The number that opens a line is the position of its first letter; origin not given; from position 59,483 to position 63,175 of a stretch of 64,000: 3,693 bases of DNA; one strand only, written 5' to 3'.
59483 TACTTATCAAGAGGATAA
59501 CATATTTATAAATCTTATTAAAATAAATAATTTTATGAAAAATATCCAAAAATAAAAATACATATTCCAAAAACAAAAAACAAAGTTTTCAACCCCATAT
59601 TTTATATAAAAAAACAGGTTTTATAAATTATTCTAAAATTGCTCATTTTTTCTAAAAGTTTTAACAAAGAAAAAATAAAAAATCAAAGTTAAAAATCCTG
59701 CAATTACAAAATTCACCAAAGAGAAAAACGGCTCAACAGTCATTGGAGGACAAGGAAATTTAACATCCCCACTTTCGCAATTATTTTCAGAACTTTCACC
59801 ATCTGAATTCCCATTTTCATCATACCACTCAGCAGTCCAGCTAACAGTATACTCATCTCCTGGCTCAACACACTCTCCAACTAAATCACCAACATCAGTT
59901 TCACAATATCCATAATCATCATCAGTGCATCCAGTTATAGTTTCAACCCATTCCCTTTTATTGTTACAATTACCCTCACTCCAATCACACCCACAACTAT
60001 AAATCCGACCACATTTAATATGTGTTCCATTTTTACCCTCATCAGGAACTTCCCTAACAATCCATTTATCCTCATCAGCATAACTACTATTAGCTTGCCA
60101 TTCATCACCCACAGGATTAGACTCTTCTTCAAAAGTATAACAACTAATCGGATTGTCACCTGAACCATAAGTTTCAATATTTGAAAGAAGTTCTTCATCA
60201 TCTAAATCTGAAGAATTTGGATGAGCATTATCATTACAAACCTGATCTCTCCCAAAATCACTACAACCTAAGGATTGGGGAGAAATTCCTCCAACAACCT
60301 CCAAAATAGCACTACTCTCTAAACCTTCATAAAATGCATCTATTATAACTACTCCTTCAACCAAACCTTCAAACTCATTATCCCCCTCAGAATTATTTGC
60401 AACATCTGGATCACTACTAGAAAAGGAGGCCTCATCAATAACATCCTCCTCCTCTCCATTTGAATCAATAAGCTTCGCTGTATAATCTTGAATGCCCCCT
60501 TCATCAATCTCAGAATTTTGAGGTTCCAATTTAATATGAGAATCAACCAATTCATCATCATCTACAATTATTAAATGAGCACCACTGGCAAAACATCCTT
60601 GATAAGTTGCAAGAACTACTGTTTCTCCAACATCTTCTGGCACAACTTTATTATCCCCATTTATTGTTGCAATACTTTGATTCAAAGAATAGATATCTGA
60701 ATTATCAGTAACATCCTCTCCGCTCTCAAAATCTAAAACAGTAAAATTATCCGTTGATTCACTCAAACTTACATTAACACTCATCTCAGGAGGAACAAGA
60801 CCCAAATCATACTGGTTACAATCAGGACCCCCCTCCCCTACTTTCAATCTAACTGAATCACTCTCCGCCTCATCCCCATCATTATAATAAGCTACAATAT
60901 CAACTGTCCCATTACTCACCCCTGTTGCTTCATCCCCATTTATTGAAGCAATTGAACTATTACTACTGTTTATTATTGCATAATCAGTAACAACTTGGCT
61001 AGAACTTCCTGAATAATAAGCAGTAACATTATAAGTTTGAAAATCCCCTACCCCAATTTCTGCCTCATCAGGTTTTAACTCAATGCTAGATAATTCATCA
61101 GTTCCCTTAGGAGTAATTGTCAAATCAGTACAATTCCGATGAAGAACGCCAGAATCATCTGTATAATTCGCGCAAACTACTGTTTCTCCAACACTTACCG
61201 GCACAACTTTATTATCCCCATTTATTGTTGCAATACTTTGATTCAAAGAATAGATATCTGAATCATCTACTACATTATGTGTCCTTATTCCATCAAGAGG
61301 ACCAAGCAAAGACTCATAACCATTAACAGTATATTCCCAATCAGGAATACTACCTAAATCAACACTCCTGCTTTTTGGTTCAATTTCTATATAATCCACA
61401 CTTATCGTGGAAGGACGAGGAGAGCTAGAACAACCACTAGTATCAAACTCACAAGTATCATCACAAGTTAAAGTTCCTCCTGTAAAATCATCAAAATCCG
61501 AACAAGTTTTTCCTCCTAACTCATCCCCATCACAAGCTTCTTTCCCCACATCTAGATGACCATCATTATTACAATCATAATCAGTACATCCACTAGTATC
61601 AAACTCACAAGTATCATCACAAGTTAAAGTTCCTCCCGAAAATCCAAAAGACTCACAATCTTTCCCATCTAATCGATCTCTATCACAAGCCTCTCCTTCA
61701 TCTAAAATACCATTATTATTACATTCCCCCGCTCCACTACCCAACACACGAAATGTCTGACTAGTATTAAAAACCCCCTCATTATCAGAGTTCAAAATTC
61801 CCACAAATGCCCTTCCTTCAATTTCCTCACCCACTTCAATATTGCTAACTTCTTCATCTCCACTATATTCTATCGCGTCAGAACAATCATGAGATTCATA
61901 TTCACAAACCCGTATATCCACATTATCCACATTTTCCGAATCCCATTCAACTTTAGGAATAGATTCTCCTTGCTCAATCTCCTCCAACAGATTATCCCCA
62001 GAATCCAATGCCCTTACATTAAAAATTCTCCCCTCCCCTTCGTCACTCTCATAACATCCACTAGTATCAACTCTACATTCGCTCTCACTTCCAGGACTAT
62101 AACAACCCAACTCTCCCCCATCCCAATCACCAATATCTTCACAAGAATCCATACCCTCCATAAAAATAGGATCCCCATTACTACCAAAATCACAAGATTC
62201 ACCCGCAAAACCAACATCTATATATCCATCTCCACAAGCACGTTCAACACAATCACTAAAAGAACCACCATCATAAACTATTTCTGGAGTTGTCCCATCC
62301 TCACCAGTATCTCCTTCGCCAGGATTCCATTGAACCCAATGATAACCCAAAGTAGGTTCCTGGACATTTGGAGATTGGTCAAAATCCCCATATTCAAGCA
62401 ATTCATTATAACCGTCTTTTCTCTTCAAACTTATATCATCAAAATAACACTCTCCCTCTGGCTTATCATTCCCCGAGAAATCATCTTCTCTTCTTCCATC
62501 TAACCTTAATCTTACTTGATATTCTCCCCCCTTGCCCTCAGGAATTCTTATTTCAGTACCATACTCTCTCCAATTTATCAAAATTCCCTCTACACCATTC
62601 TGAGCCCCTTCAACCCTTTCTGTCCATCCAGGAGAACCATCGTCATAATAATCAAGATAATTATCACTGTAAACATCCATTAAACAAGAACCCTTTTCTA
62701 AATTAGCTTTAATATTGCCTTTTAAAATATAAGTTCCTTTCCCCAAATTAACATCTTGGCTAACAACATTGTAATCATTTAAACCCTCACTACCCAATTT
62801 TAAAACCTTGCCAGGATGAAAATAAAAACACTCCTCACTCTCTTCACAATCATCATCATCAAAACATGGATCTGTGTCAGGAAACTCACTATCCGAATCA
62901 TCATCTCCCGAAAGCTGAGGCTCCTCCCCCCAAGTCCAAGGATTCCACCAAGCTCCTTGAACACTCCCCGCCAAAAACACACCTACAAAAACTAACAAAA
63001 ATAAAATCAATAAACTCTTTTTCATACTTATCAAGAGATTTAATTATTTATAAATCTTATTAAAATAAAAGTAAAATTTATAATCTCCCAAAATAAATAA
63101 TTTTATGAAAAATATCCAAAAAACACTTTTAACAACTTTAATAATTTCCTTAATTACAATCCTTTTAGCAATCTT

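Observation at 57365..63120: Tandem paralogous giant Cys-rich surface proteins with identical termini and duplicated flanks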

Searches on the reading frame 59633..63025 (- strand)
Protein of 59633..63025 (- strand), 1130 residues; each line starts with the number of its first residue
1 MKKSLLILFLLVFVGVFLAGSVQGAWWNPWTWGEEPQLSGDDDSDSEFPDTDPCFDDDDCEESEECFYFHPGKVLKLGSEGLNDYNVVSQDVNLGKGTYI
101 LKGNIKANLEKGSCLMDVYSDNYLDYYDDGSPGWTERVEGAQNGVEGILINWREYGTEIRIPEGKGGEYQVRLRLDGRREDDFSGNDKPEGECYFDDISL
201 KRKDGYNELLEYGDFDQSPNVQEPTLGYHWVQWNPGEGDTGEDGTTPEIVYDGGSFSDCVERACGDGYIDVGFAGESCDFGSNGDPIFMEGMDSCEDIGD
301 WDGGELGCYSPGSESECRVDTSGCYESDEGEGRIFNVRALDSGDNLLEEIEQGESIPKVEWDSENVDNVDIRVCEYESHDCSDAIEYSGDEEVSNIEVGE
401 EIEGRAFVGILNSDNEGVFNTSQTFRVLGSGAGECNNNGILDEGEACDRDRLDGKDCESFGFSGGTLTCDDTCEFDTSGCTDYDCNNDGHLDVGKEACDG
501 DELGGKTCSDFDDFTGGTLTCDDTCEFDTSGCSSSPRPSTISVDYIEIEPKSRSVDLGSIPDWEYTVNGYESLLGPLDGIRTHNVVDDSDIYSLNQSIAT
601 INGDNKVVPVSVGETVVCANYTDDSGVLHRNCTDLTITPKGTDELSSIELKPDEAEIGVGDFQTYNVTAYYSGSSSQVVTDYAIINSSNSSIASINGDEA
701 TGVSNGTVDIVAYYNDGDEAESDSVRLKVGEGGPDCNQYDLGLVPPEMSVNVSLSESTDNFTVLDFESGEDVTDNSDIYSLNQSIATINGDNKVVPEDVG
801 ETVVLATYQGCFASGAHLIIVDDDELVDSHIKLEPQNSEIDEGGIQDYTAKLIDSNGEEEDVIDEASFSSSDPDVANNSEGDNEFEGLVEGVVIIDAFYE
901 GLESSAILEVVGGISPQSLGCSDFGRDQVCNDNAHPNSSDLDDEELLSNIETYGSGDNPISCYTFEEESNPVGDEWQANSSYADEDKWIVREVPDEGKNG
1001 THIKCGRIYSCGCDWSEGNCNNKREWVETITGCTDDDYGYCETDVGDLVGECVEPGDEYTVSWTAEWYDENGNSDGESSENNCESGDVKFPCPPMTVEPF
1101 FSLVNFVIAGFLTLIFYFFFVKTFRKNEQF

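Call 11: search_protein_families(library=pfam, proteins=[window:59633-63025:-], max_evalue=0.01)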
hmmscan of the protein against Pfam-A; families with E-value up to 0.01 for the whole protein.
window:59633-63025:- (1130 aa): 0 families

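Call 12: search_protein_families(library=ncbifam, proteins=[window:59633-63025:-], max_evalue=1)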
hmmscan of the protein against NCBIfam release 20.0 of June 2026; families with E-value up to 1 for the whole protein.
window:59633-63025:- (1130 aa): 2 families
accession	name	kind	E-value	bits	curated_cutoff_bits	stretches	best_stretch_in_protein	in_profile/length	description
TIGR00223.1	panD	equivalog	0.093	12.7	106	1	679-729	55-105/126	aspartate 1-decarboxylase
NF001528.0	PRK00364.1-4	equivalog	0.24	11.6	119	0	588-622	36-70/95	co-chaperone GroES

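Call 16: find_encoding_contigs(protein=window:59633-63025:-, flank=10000, max_places=6)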
Protein window:59633-63025:- (1130 aa): no gene with exactly this product is on record in the collection.

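Call 25: find_homologous_proteins(query=window:59633-63025:-, max_evalue=0.001)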
Query window:59633-63025:- (1130 aa): 186 proteins with E <= 0.001 among 7660 candidates; the best 120 are listed.
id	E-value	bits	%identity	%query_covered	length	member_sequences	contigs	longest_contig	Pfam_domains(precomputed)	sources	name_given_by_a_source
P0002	0.0e+0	2613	100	100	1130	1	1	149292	-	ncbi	-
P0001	5.7e-139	483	72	27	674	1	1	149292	PF07581.18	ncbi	-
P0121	4.2e-110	387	36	15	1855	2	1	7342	-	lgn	-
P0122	2.1e-86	309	40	14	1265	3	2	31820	PF01839.30,PF13948.12,PF13517.13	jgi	-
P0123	1.0e-75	273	35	25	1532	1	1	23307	PF24784.2,PF13435.12,PF13620.13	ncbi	-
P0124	1.0e-71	260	48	9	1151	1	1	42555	-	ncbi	-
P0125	3.1e-66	242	31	28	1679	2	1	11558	PF13385.14,PF03781.23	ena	-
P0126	1.7e-61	226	32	24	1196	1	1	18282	PF01839.30,PF13517.13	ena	-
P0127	3.3e-54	202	33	25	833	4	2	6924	-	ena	-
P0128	6.5e-53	198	36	24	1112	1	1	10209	PF11617.14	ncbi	ncbi:MAG: MopE-related protein [Candidatus Nanoarchaeia archaeon]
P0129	2.9e-52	196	46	9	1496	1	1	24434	-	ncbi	-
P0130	8.7e-52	194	49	9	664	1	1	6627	PF13948.12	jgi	jgi:cysteine-rich repeat protein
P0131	3.3e-51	192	33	24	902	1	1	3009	-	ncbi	-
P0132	1.9e-49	187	45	9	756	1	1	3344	PF13948.12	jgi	jgi:cysteine-rich repeat protein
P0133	1.7e-48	183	32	24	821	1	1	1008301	-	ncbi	ncbi:MAG: hypothetical protein QM765_44155 [Myxococcales bacterium]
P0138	1.1e-44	171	52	9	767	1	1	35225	PF13948.12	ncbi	-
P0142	1.4e-42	164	53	8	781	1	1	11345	PF13948.12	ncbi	-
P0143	2.1e-42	163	35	19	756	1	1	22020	PF13948.12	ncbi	-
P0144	3.0e-42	163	33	24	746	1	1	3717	PF13948.12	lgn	-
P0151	1.1e-38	151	37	21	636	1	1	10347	PF13948.12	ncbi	-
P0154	6.6e-38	148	45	12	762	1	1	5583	PF00530.24,PF15494.12,PF13948.12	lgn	-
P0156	2.5e-37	146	34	14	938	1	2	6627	PF13948.12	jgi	jgi:cysteine-rich repeat protein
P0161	7.9e-36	141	55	9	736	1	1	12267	PF00530.24,PF13948.12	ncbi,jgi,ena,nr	ncbi:MAG: DUF4215 domain-containing protein [Polyangia bacterium]|jgi:cysteine-rich repeat protein|n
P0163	2.0e-34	137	30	25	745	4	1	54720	PF00530.24,PF15494.12,PF13948.12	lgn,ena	-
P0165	4.6e-34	136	45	9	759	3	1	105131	PF13948.12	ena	-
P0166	8.4e-34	135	32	24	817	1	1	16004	PF13948.12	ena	-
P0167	1.4e-33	134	56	8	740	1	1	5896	PF00530.24,PF15494.12,PF13948.12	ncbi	-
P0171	1.4e-32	131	30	24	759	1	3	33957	PF13948.12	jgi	jgi:cysteine-rich repeat protein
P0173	3.6e-32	129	31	23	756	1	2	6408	PF00530.24,PF15494.12,PF13948.12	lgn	-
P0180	2.3e-30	123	30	26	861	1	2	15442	PF00415.25,PF13948.12,PF13540.13,PF25384.2,PF25390.2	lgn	-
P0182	2.4e-30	123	32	21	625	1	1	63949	PF13948.12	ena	-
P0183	6.1e-30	122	31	26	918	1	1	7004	PF13948.12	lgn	-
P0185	4.5e-29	119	54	9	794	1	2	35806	PF00415.25,PF13948.12,PF13540.13,PF25390.2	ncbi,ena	-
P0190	2.1e-27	113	43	9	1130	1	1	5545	-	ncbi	ncbi:hypothetical protein ACFL0L_05430, partial [Patescibacteria group bacterium]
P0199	9.3e-24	101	45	9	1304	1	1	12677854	PF11617.14,PF13948.12,PF13243.13,PF13249.13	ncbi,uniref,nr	ncbi:terpene cyclase/mutase family protein [Archangium violaceum]|uniref:prenyltransferase/squalene 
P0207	8.7e-22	95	47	9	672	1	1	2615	PF13948.12,PF03781.23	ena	-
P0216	1.5e-18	84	36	14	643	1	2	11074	PF13948.12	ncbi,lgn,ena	-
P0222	4.0e-18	83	31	24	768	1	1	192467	PF00530.24,PF13948.12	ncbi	-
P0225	8.3e-18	82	27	39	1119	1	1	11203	PF13948.12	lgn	-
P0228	1.5e-17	81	37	14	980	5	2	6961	PF13948.12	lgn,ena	-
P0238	4.6e-15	73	38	14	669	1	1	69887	PF13948.12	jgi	jgi:cysteine-rich repeat protein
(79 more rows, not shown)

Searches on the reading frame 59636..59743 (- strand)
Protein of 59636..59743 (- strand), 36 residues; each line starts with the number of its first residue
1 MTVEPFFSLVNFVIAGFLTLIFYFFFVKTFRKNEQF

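Call 13: search_protein_families(library=ncbifam, proteins=[window:59636-59743:-], max_evalue=10)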
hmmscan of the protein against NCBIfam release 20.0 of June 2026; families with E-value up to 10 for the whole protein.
seq(36 aa): 0 families
